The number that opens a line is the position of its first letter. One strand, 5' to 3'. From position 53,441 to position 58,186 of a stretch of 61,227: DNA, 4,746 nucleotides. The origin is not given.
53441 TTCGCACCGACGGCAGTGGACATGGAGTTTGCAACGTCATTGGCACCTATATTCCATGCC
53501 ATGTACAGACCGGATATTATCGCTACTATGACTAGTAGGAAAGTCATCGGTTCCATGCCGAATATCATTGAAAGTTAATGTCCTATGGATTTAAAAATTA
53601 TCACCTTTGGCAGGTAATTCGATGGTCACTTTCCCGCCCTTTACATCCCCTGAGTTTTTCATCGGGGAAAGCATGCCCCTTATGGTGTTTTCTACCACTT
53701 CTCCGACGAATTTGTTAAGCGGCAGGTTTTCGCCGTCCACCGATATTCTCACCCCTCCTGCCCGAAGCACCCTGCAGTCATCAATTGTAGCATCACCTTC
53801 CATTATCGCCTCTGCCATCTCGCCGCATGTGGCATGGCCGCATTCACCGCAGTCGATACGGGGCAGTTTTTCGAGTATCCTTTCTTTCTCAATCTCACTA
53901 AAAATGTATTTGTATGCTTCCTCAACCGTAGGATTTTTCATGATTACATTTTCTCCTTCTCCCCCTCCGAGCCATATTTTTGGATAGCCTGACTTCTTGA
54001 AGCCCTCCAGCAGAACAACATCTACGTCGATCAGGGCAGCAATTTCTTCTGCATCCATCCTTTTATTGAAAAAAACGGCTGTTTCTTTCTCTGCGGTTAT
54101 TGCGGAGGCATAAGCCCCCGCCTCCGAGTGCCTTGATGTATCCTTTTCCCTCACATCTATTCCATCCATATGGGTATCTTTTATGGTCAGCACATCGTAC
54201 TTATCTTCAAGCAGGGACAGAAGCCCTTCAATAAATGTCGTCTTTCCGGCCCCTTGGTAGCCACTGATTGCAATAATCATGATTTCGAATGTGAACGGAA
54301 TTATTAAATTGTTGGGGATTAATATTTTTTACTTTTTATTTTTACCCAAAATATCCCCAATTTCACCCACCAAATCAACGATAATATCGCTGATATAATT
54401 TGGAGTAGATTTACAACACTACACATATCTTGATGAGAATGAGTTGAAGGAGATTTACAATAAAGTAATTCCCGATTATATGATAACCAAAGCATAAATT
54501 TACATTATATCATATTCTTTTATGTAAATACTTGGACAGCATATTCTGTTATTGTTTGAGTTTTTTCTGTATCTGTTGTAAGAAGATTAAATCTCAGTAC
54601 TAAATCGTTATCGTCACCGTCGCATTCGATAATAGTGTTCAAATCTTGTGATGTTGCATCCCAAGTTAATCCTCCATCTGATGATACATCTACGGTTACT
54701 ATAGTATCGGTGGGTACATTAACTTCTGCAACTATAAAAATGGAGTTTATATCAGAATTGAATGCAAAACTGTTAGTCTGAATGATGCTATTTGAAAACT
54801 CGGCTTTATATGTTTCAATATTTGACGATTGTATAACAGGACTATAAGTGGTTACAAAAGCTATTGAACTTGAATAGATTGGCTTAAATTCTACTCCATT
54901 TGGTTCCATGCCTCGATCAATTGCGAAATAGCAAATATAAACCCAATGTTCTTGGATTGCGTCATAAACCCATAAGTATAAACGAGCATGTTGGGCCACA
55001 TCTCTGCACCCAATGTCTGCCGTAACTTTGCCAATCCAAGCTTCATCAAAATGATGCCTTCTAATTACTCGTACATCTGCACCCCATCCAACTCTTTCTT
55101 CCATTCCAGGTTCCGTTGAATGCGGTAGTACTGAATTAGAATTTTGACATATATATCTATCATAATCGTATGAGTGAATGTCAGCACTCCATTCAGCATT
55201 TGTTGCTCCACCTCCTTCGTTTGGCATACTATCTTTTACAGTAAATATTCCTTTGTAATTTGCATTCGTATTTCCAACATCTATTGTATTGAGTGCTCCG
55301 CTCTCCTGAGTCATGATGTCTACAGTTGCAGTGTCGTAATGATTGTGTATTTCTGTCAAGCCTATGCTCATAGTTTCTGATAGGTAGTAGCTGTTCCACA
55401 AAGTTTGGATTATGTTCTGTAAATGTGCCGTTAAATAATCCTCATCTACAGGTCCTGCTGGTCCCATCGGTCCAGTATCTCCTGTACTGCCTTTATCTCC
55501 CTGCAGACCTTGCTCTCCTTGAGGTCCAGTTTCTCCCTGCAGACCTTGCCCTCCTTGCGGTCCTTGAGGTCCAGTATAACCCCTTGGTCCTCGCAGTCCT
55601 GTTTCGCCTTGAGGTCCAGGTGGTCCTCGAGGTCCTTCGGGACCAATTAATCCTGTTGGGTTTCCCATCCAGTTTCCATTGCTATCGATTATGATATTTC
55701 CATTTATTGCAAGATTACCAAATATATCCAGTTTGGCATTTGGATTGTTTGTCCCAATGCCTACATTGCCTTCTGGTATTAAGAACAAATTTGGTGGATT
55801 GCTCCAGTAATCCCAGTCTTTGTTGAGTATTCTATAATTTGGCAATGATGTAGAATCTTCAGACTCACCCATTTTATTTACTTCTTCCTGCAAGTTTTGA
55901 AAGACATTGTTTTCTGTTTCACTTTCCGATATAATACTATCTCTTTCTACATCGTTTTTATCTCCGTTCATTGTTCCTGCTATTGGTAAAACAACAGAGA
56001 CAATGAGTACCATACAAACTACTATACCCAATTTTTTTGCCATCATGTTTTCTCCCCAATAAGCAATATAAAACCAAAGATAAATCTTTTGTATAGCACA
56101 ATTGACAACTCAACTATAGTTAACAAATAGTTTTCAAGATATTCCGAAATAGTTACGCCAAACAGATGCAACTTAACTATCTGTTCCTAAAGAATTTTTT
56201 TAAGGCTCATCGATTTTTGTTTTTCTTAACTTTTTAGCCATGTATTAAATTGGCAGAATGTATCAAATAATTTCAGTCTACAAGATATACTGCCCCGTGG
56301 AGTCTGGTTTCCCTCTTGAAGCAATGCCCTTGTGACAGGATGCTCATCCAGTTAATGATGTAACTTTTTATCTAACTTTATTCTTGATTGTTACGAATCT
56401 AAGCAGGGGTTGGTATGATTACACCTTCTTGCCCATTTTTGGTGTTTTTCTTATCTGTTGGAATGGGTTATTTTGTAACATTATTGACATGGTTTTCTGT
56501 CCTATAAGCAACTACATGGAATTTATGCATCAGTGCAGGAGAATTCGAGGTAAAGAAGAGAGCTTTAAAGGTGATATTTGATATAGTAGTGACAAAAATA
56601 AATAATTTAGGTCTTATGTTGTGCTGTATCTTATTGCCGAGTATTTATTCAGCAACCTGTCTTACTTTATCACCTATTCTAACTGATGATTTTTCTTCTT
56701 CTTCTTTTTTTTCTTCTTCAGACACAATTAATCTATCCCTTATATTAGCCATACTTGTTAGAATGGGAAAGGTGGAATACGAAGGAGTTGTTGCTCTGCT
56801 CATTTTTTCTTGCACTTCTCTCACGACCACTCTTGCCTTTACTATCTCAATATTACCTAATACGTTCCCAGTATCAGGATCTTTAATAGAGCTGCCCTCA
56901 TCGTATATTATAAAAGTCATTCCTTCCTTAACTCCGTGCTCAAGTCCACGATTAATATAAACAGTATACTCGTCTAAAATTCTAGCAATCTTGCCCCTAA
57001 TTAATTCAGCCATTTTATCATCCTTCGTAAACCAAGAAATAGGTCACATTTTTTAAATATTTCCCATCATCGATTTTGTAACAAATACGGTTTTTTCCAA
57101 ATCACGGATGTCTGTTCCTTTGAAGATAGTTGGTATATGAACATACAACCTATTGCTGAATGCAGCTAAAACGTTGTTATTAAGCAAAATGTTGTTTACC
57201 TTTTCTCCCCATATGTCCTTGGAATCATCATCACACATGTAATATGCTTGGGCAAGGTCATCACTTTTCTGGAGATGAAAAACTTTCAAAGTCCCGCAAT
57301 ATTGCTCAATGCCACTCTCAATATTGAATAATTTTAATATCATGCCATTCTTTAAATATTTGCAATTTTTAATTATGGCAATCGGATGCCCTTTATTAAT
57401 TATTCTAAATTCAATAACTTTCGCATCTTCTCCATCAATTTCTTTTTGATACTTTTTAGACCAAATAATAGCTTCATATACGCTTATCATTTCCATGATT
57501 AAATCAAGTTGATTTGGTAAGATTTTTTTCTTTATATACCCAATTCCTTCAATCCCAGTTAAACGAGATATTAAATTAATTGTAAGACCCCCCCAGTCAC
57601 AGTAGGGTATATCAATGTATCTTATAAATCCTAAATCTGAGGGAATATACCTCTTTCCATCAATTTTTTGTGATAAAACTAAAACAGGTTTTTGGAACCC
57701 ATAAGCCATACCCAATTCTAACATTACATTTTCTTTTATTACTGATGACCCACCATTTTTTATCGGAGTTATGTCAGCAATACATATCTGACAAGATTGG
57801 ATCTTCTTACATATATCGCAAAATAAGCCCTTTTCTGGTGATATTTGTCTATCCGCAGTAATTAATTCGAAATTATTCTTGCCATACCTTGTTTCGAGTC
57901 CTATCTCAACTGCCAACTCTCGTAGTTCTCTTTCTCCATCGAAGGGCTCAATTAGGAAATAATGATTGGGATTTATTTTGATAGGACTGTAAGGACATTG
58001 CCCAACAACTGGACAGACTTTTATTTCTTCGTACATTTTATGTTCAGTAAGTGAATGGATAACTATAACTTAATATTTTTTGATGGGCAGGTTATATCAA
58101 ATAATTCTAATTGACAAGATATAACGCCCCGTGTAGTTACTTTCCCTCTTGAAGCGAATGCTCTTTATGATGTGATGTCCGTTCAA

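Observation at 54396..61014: Three co-oriented 3' stubs of one tyrosine-integrase family within 6.6 kb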

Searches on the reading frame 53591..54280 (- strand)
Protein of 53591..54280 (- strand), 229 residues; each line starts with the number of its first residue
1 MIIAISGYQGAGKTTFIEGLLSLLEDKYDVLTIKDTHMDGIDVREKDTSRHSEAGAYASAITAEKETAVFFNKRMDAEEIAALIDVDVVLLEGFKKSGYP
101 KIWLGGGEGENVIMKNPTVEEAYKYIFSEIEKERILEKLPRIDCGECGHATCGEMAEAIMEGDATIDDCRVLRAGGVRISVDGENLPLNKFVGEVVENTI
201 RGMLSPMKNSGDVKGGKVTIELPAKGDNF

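Call 12: search_protein_families(library=pfam, proteins=[window:53591-54280:-], max_evalue=1)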
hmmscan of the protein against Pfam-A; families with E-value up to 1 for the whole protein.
window:53591-54280:- (229 aa): 21 families
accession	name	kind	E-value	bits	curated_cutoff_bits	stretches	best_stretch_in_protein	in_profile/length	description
PF03205.20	MobB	-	6.8e-22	78.2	26.6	1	2-103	1-108/133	Molybdopterin guanine dinucleotide synthesis protein B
PF04060.18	FeS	-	4.8e-13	49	23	1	139-170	1-32/33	Putative Fe-S cluster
PF00005.33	ABC_tran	-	0.0035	18.4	25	1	2-78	13-84/137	ABC transporter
PF02492.25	cobW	-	0.0067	16.5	20.7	1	2-31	2-31/180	CobW/HypB/UreG, nucleotide-binding domain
PF13476.12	AAA_23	-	0.013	16.6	27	1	2-27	21-46/201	AAA domain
PF13238.12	AAA_18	-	0.015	16.2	29.4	1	3-49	1-44/128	AAA domain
PF19993.5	DO-GTPase2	-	0.031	14.4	27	1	2-26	2-26/226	Double-GTPase 2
PF20720.3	nSTAND3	-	0.044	13.9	27.2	1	2-39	19-56/155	Novel STAND NTPase 3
PF00485.24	PRK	-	0.057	13.7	22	1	2-71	1-71/196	Phosphoribulokinase / Uridine kinase family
PF02367.23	TsaE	-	0.071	13.5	26.6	1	2-25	23-46/128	Threonylcarbamoyl adenosine biosynthesis protein TsaE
PF13401.12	AAA_22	-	0.08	13.7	27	1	2-35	7-41/130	AAA domain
PF13173.12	AAA_14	-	0.093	13.2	27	1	2-42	4-46/129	AAA domain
PF01656.29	CbiA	-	0.11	12.9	25.4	1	2-36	1-37/125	CobQ/CobB/MinD/ParA nucleotide binding domain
PF09226.17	Endonuc-HincII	-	0.11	12.2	23.7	1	25-88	100-163/247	Restriction endonuclease HincII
PF13555.12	AAA_29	-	0.12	12.6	27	1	4-24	26-46/61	P-loop containing region of AAA domain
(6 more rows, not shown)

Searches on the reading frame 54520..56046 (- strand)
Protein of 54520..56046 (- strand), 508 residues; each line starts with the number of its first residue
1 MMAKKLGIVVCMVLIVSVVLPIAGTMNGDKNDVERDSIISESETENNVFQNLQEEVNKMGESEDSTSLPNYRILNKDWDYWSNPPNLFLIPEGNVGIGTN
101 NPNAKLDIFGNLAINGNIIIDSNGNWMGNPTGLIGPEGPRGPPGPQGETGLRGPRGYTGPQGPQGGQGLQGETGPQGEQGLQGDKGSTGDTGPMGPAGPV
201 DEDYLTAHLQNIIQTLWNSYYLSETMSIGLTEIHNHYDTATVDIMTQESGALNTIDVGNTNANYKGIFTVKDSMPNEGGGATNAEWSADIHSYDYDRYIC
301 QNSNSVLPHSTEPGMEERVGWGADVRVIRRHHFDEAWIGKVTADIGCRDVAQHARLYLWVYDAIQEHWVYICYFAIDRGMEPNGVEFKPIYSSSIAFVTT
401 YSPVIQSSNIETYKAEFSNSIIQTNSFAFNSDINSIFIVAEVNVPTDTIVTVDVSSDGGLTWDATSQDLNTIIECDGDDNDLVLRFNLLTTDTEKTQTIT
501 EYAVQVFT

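Call 12: search_protein_families(library=pfam, proteins=[window:54520-56046:-], max_evalue=1)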
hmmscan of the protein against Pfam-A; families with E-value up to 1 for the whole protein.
window:54520-56046:- (508 aa): 1 family
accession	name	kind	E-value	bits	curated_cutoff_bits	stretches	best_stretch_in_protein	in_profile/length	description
PF01391.23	Collagen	-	4.4e-09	36.4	27.2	1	138-193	4-59/60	Collagen triple helix repeat (20 copies)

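Call 86: search_protein_families(library=phrogs, proteins=[window:54520-56046:-], max_evalue=0.01)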
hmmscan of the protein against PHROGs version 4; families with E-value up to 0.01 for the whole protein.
window:54520-56046:- (508 aa): 36 families (the best 25 are shown)
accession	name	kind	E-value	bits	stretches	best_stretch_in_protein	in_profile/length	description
phrog_819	-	tail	8.4e-19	68.2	1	131-199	501-569/1024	tail protein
phrog_366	-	tail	1.1e-18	69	1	130-230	313-415/474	tail fiber protein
phrog_1658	-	unknown function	5.8e-16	60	1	124-222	41-142/239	-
phrog_5073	-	tail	3.2e-15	57.2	1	130-199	277-361/519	tail fiber protein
phrog_6320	-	tail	7.4e-13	49.1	1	131-199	130-201/745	tail fiber protein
phrog_8745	-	tail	7.8e-11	41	1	132-199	1404-1471/1803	tail fiber protein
phrog_38806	-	unknown function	1e-09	39.2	1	132-203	67-138/285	-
phrog_10972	-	tail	5.1e-09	37.1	2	131-183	156-208/343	tail fiber protein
phrog_33894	-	unknown function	5.6e-09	36.1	1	109-205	400-496/727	-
phrog_26654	-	unknown function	2.8e-08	34.5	1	131-320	78-248/360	-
phrog_30509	-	tail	3.4e-08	33.9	1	107-199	27-112/254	collagen like minor tail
phrog_13892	-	tail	1.2e-07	32.1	1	150-204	36-90/676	minor tail protein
phrog_3420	-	unknown function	5.6e-07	28.5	1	130-198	223-291/929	-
phrog_29268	-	unknown function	9.1e-07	28.4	1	131-198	414-484/653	-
phrog_18350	-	tail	1.2e-06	29.4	1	158-200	159-198/253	tail fiber protein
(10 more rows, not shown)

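Call 87: search_protein_families(library=padloc, proteins=[window:54520-56046:-], max_evalue=0.01)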
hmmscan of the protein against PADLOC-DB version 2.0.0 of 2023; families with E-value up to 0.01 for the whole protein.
window:54520-56046:- (508 aa): 0 families

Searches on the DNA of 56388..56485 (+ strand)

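Call 95: build_rna_model(alignment_id=A6)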
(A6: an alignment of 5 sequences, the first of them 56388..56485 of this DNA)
Model R1 built from alignment A6 (5 sequences, 103 columns); structure: RNAalifold consensus.
model positions 99; base pairs 29; branch points 1; effective number of sequences 1.43; information 0.59 bits per position. Calibrated on 0.2 Mb of random sequence (short: E-values are rough).
structure used (alignment columns):
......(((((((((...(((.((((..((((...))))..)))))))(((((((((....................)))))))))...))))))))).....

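Call 96: search_with_rna_model(model_id=R1, sources=[window, L001, L006, L009, L011, L012, L013, L014, L016, L017, L019, L020, L022], max_evalue=10)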
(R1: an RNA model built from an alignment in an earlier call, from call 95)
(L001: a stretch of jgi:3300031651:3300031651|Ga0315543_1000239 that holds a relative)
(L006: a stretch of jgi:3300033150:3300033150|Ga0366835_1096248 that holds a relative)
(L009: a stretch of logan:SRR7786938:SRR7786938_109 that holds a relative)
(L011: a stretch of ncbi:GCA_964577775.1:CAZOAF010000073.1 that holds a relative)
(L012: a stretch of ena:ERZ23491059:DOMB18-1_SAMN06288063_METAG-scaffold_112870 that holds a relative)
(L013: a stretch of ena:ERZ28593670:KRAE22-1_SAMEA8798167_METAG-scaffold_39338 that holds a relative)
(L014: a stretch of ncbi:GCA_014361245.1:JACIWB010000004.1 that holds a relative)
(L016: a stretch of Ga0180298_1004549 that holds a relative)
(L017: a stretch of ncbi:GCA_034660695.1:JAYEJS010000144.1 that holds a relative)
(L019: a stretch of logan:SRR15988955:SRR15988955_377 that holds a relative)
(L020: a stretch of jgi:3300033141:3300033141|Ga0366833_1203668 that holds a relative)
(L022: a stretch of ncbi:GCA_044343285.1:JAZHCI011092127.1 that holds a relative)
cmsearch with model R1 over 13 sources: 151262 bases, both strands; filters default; matches with E-value up to 10: 12.
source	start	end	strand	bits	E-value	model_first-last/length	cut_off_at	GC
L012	3174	3272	+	105.7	8.1e-25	1-99/99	no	0.31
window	59880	59978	+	105.4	9.7e-25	1-99/99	no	0.38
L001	9222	9320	+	105.4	9.7e-25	1-99/99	no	0.38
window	56385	56484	+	104.9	1.3e-24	1-99/99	no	0.35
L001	5727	5826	+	104.9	1.3e-24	1-99/99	no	0.35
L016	2796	2894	-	102.3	6.4e-24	1-99/99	no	0.36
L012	2459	2557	+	100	2.6e-23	1-99/99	no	0.36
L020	2195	2274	+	64.9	5.1e-14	1-80/99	3'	0.38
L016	1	40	-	31.6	3.3e-05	1-40/99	3'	0.38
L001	15496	15596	-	28.6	0.00021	1-99/99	no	0.42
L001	15496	15596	+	20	0.038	1-99/99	no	0.42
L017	7126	7237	+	14.8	0.94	1-99/99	no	0.31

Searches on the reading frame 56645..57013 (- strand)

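Call 12: search_protein_families(library=pfam, proteins=[window:56645-57013:-], max_evalue=1)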
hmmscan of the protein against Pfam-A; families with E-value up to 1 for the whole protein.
window:56645-57013:- (122 aa): 1 family
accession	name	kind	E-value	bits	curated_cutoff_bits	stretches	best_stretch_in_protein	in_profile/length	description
PF16538.11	FlgT_C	-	7.3e-07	30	27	1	17-76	3-60/77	Flagellar assembly protein T, C-terminal domain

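Call 86: search_protein_families(library=phrogs, proteins=[window:56645-57013:-], max_evalue=0.01)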
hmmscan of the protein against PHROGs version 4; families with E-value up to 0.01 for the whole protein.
window:56645-57013:- (122 aa): 1 family
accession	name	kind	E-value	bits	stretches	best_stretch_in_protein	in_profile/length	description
phrog_27728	-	unknown function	2.8e-07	31.6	1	5-75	5-74/143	-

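Call 87: search_protein_families(library=padloc, proteins=[window:56645-57013:-], max_evalue=0.01)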
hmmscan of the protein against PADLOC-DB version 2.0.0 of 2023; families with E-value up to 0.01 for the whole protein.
window:56645-57013:- (122 aa): 0 families

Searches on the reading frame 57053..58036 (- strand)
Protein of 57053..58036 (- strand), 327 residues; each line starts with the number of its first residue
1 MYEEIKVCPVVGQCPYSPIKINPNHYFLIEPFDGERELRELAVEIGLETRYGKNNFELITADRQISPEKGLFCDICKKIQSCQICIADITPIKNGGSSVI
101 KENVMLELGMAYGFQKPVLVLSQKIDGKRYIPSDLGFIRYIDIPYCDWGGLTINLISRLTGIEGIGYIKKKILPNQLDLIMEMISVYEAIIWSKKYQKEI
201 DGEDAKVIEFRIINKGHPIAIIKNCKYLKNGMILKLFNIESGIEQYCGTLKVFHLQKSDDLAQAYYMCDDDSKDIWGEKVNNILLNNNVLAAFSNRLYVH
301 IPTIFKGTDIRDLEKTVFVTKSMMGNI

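Call 12: search_protein_families(library=pfam, proteins=[window:57053-58036:-], max_evalue=1)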
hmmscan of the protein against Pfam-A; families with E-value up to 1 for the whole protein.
window:57053-58036:- (327 aa): 2 families
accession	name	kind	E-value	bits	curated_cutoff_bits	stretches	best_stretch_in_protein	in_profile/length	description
PF05014.21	Nuc_deoxyrib_tr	-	3.8e-05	24.2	28.8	1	63-125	44-100/117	Nucleoside 2-deoxyribosyltransferase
PF10137.14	CAP12-PCTIR_TIR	-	0.0022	18.4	24.7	1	56-142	25-116/119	CAP12/Pycsar effector protein, TIR domain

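Call 86: search_protein_families(library=phrogs, proteins=[window:57053-58036:-], max_evalue=0.01)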
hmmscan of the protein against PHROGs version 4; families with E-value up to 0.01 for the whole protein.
window:57053-58036:- (327 aa): 0 families

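Call 87: search_protein_families(library=padloc, proteins=[window:57053-58036:-], max_evalue=0.01)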
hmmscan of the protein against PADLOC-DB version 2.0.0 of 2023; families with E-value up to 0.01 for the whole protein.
window:57053-58036:- (327 aa): 0 families
